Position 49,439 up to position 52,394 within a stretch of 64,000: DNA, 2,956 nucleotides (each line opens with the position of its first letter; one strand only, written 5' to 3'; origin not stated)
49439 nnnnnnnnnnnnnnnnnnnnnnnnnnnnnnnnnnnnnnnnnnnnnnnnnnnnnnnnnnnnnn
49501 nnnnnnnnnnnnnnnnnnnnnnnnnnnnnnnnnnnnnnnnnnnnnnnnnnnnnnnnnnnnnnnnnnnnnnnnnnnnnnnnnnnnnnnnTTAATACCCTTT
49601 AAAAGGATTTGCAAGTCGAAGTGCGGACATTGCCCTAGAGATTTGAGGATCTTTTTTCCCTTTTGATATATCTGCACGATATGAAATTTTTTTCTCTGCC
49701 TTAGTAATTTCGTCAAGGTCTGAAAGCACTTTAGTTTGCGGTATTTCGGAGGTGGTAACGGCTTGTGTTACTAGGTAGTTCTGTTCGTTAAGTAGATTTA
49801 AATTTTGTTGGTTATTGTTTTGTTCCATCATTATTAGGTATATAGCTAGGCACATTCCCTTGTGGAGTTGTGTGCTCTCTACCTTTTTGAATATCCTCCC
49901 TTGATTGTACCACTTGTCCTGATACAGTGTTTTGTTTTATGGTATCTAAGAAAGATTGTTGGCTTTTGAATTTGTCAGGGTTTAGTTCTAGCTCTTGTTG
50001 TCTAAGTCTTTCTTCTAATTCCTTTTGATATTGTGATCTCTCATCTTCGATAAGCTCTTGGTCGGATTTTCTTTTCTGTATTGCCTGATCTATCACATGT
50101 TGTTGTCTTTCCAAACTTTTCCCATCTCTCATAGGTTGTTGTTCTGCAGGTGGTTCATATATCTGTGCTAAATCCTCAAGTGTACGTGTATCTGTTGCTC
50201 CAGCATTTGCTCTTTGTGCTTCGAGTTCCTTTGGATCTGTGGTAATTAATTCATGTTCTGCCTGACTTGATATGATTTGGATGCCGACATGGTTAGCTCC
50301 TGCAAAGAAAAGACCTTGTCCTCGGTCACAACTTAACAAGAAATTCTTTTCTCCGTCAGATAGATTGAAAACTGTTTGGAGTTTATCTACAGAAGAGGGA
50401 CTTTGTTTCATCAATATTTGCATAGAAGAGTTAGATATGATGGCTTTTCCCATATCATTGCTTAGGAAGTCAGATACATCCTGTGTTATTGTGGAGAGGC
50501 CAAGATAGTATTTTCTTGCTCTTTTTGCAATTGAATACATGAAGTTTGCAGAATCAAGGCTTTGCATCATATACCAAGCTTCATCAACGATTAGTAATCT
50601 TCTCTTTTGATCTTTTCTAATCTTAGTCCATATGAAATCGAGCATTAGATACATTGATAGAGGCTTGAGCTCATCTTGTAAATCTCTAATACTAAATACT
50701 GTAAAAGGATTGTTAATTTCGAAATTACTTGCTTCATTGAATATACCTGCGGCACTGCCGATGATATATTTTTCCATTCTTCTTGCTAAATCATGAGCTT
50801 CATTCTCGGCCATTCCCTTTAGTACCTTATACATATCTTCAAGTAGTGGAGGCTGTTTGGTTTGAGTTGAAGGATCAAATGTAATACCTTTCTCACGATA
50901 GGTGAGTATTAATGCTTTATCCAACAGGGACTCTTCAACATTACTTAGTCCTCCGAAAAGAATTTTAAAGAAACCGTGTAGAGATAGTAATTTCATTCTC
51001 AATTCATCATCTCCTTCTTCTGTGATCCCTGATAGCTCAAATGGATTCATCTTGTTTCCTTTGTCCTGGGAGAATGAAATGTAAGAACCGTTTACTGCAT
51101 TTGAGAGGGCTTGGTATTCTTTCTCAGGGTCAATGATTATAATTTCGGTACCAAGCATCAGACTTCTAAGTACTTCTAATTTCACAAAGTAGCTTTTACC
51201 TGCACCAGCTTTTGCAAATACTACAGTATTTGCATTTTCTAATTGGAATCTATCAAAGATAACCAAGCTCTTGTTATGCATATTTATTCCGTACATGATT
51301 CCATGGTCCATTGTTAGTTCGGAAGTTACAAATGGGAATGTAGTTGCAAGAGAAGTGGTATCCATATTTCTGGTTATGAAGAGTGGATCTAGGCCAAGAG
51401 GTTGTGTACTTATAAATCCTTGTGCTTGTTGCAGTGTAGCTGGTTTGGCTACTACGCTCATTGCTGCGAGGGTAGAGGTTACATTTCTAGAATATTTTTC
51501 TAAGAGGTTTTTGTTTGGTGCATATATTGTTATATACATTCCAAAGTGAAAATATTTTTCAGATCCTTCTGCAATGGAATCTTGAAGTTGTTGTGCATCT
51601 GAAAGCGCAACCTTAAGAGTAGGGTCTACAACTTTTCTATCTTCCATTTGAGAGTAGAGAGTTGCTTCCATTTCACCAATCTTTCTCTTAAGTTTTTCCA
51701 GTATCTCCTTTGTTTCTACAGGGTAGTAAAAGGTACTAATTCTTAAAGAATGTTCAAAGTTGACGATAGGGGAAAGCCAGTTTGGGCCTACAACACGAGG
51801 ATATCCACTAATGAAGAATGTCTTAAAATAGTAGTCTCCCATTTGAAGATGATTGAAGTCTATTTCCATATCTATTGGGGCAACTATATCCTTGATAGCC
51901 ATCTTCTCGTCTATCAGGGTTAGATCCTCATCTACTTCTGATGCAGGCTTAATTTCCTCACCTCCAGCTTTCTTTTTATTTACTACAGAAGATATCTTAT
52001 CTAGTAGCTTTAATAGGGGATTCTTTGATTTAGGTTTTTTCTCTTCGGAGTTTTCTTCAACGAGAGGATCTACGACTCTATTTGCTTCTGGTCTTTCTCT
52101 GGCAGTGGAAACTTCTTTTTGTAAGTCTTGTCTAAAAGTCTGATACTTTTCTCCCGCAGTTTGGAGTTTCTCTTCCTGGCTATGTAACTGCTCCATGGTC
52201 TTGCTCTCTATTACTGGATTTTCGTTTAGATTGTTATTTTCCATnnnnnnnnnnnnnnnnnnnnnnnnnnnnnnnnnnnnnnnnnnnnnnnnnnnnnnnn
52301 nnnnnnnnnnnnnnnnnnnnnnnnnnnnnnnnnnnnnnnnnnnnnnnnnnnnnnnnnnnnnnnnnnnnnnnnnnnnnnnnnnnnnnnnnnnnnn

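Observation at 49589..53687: Minimal Gram-positive-type T4SS-like operon with a split VirB4 and no coupling protein, channel subunit or relaxase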

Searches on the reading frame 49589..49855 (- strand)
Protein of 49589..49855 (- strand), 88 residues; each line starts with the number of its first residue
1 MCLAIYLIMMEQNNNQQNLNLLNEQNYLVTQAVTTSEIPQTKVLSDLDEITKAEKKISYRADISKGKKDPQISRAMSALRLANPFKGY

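Call 3: search_protein_families(library=pfam, proteins=[window:49589-49855:-], max_evalue=1)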
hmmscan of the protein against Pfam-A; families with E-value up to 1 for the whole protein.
window:49589-49855:- (88 aa): 1 family
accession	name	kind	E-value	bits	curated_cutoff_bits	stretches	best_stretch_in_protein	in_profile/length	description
PF06210.16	DUF1003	-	0.21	12.2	27.4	1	3-56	48-98/103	Protein of unknown function (DUF1003)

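Call 4: search_protein_families(library=ncbifam, proteins=[window:49589-49855:-], max_evalue=1)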
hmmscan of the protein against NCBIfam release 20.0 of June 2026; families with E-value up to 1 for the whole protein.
window:49589-49855:- (88 aa): 0 families

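Call 65: find_homologous_proteins(query=window:49592-49831:-, max_evalue=0.01)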
Query seq(80 aa) (80 aa): 26 proteins with E <= 0.01 among 27 candidates.
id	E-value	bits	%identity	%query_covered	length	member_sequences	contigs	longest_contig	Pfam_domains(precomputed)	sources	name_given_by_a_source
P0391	1.8e-43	162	100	100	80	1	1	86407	-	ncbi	-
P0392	9.5e-43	160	100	99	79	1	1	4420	-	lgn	-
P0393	1.1e-38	147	91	99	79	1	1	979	-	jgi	jgi:predicted transcriptional regulator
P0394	2.2e-35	137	84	99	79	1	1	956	-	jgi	jgi:predicted transcriptional regulator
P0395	1.9e-25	105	77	88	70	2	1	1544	-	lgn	-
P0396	3.2e-24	101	65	85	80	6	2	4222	-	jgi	jgi:predicted transcriptional regulator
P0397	5.3e-24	101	71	88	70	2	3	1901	-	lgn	-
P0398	6.1e-24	101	65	81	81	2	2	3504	-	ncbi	-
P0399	1.1e-23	100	65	83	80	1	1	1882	-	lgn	-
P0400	7.7e-23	97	65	81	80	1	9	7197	-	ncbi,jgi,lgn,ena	-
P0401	3.4e-20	89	62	99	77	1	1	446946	-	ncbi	ncbi:MAG: hypothetical protein AB9915_01390 [Candidatus Dojkabacteria bacterium]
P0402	4.1e-20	88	58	100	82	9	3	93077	-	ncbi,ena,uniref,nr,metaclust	ncbi:MAG: hypothetical protein UR73_C0014G0004 [candidate division WS6 bacterium GW2011_GWF1_35_23]|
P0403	5.5e-20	88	56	100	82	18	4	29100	-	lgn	-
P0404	5.7e-20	88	56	100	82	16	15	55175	-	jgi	-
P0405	6.0e-20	88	58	100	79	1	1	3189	-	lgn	-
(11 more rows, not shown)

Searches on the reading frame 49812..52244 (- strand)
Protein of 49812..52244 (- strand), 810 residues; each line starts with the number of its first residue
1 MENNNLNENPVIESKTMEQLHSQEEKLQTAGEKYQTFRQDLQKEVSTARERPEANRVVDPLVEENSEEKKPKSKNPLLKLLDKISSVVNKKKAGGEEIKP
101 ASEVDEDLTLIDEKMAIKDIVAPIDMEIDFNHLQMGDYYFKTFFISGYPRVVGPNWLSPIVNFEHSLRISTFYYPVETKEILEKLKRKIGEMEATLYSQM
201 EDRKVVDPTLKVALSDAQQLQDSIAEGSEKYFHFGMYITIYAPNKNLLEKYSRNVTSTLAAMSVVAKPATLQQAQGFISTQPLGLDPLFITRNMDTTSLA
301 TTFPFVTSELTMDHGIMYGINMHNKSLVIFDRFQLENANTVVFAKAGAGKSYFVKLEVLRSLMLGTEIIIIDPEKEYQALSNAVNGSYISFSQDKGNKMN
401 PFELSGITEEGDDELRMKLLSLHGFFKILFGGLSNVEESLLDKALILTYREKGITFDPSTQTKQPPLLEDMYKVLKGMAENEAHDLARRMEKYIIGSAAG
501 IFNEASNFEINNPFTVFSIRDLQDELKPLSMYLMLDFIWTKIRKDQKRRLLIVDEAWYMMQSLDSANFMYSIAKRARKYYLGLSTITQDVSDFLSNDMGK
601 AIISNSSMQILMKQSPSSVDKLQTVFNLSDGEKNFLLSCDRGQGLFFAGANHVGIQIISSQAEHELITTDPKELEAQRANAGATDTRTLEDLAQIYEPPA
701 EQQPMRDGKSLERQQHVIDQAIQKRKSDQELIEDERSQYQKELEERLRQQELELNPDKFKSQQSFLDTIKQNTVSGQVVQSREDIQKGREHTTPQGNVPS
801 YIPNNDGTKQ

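Call 3: search_protein_families(library=pfam, proteins=[window:49812-52244:-], max_evalue=1)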
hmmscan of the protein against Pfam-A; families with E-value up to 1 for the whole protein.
window:49812-52244:- (810 aa): 7 families
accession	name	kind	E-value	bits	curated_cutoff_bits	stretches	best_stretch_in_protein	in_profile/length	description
PF19044.6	P-loop_TraG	-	4.6e-29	101.7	25.8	1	334-642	26-348/413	TraG P-loop domain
PF12846.13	AAA_10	-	2.1e-11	43.9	27.5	2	336-382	20-66/362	AAA-like domain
PF01935.23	DUF87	-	1.1e-07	32.6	23.2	1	342-457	28-134/220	Helicase HerA, central domain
PF11130.14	TraC_F_IV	-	0.00015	21.4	28.1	1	180-284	274-374/375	TraC protein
PF03135.19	CagE_TrbE_VirB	-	0.00019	21.9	21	1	212-282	123-196/204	CagE, TrbE, VirB family, component of type IV transporter system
PF15549.11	PGC7_Stella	-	0.022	15.2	32.3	1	701-777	63-144/166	PGC7/Stella/Dppa3 domain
PF13401.12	AAA_22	-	0.16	12.7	27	0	533-573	70-108/130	AAA domain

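Call 4: search_protein_families(library=ncbifam, proteins=[window:49812-52244:-], max_evalue=1)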
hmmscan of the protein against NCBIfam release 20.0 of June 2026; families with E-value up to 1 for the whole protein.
window:49812-52244:- (810 aa): 12 families
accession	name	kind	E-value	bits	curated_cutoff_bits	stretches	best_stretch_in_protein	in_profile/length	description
NF045971.1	conju_CD1110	equivalog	8.3e-113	378.1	325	1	111-655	181-734/752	VirB4-like conjugal transfer ATPase, CD1110 family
NF045975.1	VirB4_plasma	equivalog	3.4e-81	273.2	590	1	57-667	274-893/894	Mbov_0397 family ICE element conjugal transfer ATPase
TIGR02746.1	TraC-F-type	equivalog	3.1e-53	180.8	567.05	1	183-675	271-777/800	type IV secretion system protein TraC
TIGR00929.1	VirB4_CagE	subfamily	1.1e-31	109.9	643.1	1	111-638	215-726/792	VirB4 family type IV secretion/conjugal transfer ATPase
TIGR03783.1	Bac_Flav_CT_G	subfamily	4.4e-18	64.5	261.55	1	331-640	432-761/829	TraG family conjugative transposon ATPase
NF041017.1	DNA_import_CedB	equivalog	1.1e-13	50.7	700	1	217-611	157-535/590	DNA import protein CedB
NF010278.0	PRK13721.1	subfamily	3.1e-13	48.5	1177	1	329-621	470-768/874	type IV secretion system protein TraC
NF042935.1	SCO6880_fam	subfamily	7.1e-08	31.8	60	1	142-285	332-477/477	SCO6880 family protein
NF010447.0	PRK13873.1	equivalog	3.2e-07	28.7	1020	1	483-625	572-715/815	conjugal transfer protein TrbE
NF053655.1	CedD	equivalog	1.3e-05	24.1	600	1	531-621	401-485/527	DNA-translocating ATPase CedD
NF010473.0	PRK13898.1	equivalog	0.00019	19.6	1050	1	338-646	448-741/801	type IV secretion system ATPase VirB4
TIGR03743.1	SXT_TraD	subfamily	0.024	13.1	366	1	314-376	154-214/636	conjugative transfer system coupling protein TraD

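Call 12: search_solved_structures(query=window:49812-52244:-, max_evalue=0.001)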
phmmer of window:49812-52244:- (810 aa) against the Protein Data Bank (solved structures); distinct sequences matched with E-value up to 0.001: 1.
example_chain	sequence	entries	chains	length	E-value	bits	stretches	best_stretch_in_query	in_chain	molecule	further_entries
4ag5_A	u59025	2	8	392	1.9e-47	165.1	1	335-667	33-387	TYPE IV SECRETORY PATHWAY VIRB4 COMPONENTS-LIKE PROTEIN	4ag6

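Call 26: find_related_loci(query=window:49812-52244:-, collection=genome_contigs, flank=10000)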
Query window:49812-52244:- (810 aa) in genome_contigs; peptide patterns used: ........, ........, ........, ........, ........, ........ (x = any residue, [..] = any of these).
251 stretches matched a pattern; 187 encode a relative of the query (tblastn E <= 1e-3); the best 80 are kept; 80 distinct loci.
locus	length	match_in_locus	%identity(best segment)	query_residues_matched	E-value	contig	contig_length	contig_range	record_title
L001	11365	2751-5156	82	7-810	0e+0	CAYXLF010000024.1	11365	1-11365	MAG TPA_asm: uncultured Candidatus Saccharibacteria bacterium isolate SRP192927_co3_150 genome assembly, contig: NODE_14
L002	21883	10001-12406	82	7-810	0e+0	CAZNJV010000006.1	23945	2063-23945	MAG TPA_asm: uncultured Candidatus Saccharibacteria bacterium isolate SRP263991_co3_616 genome assembly, contig: NODE_19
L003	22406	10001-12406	81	7-810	0e+0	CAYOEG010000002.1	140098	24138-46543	MAG TPA_asm: uncultured Candidatus Saccharibacteria bacterium isolate SRP294416_co1_479 genome assembly, contig: NODE_81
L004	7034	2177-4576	82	7-810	0e+0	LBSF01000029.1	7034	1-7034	MAG: candidate division WS6 bacterium GW2011_GWC2_36_7 US24_C0029, whole genome shotgun sequence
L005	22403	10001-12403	80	7-810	0e+0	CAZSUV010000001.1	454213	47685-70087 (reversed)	MAG TPA_asm: uncultured Candidatus Saccharibacteria bacterium isolate SRP302447_co3_161 genome assembly, contig: NODE_41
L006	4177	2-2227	85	67-810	0e+0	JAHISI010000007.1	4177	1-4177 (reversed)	MAG: Patescibacteria group bacterium isolate MM_PC_MetaG.mb.168 MM_PC_MetaG.mb.168_k141_119587, whole genome shotgun seq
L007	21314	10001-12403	79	7-810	0e+0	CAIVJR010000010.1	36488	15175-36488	uncultured bacterium isolate Loclat_bin-19700 genome assembly, contig: bin-19700:10/10, whole genome shotgun sequence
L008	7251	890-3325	73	1-810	0e+0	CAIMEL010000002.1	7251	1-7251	uncultured bacterium isolate LaPlata_bin-3090 genome assembly, contig: bin-3090:02/25, whole genome shotgun sequence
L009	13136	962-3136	78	75-804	0e+0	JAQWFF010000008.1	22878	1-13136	MAG: Candidatus Dojkabacteria bacterium isolate STF2_92 NODE_5315_length_22878_cov_4.570349_Sandtown_F2, whole genome sh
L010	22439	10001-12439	71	1-810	0e+0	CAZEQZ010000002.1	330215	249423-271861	MAG TPA_asm: uncultured Candidatus Saccharibacteria bacterium isolate SRP241326_co3_95 genome assembly, contig: NODE_16_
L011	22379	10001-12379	73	1-810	0e+0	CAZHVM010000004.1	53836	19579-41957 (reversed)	MAG TPA_asm: uncultured Candidatus Saccharibacteria bacterium isolate SRP192927_co3_113 genome assembly, contig: NODE_99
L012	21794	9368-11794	72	1-810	0e+0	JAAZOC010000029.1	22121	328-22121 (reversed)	MAG: Candidatus Microgenomates bacterium isolate AS27yjCOA_24 50444_AS27, whole genome shotgun sequence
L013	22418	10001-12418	71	4-808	0e+0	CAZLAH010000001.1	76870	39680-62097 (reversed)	MAG TPA_asm: uncultured Candidatus Saccharibacteria bacterium isolate SRP192927_co2_210 genome assembly, contig: NODE_22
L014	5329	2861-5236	72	1-809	0e+0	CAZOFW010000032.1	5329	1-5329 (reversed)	MAG TPA_asm: uncultured Candidatus Saccharibacteria bacterium isolate SRP062349_co2_265 genome assembly, contig: NODE_86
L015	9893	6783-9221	70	7-806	0e+0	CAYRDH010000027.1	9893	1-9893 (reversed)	MAG TPA_asm: uncultured Candidatus Saccharibacteria bacterium isolate SRP241341_co1_3 genome assembly, contig: NODE_7143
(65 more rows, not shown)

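Call 75: search_dna_similar(query=window:49812-52244:-, collection=plasmids, mode=protein, max_evalue=1e-20, max_rows=15)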
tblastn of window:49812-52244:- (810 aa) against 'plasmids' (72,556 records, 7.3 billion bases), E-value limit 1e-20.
Records with a match: 2268; places in all: 2290; records where one place covers at least 80% of the query: 0.
Best place of each record, by identity: <60% 2268.
By first word of the organism name: Bacillus 333; Klebsiella 297; Enterococcus 241; Staphylococcus 175; Escherichia 155; Salmonella 117; Lactiplantibacillus 92; Lactococcus 76; Citrobacter 66; Providencia 51; and 150 more.
By predicted mobility (MOB-suite, as given by PLSDB): conjugative 1696; non-mobilizable 473; mobilizable 99.
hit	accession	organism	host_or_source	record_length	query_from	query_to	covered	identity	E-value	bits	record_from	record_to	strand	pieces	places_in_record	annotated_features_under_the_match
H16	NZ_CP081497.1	Streptomyces sp. BHT-5-2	whole organism,plant soil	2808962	119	678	69%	37.8%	4e-117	398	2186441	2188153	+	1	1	none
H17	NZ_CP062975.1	Pontibacillus sp. ALD_SL1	mangrove mud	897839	114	674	69%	36.5%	1e-117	400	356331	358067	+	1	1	VirB4-like conjugal transfer ATPase, CD1110 family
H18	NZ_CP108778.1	Embleya sp. NBC_00896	-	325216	133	674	67%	36.5%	8e-118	400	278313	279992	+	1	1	ATP-binding protein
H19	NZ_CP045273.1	Priestia megaterium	pure culture,Paper surface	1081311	117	673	69%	34.6%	6e-57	379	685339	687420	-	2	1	none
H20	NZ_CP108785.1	Embleya sp. NBC_00888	-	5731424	133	669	66%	35.5%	2e-100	349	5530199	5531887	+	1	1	none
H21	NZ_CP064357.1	Miltoncostaea oceani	pure culture,marine sediment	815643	103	674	71%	30.1%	1e-74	273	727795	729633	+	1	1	DUF87 domain-containing protein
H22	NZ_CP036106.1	Bacillus mycoides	cell culture,soil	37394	117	684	70%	29.8%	3e-62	236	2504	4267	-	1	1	DUF87 domain-containing protein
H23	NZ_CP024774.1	Bacillus thuringiensis LM1212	Oryctes gigas,whole organism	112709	91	666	71%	29.1%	4e-52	205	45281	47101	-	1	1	hypothetical protein (x2)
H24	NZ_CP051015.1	Bacillus tropicus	Oryctes gigas,whole organism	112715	91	666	71%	29.1%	4e-52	205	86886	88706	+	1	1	hypothetical protein (x2)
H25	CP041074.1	Bacillus tropicus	Oryctes gigas,whole organism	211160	91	666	71%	29.1%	4e-52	205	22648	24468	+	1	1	hypothetical protein (x2)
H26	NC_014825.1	Ruminococcus albus 7 = DSM 20455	-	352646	113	650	66%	31.1%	2e-65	245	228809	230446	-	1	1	VirB4-like conjugal transfer ATPase, CD1110 family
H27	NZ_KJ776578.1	Clostridium botulinum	-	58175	115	679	70%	29.6%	2e-69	257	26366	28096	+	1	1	VirB4-like conjugal transfer ATPase, CD1110 family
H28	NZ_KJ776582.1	Clostridium botulinum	-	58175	115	679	70%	29.6%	2e-69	257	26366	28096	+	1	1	VirB4-like conjugal transfer ATPase, CD1110 family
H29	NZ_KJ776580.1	Clostridium botulinum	-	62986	115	679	70%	29.6%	2e-69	257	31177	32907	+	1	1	VirB4-like conjugal transfer ATPase, CD1110 family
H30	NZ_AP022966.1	Bacillus cereus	-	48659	117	684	70%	29.4%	3e-63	239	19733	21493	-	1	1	DUF87 domain-containing protein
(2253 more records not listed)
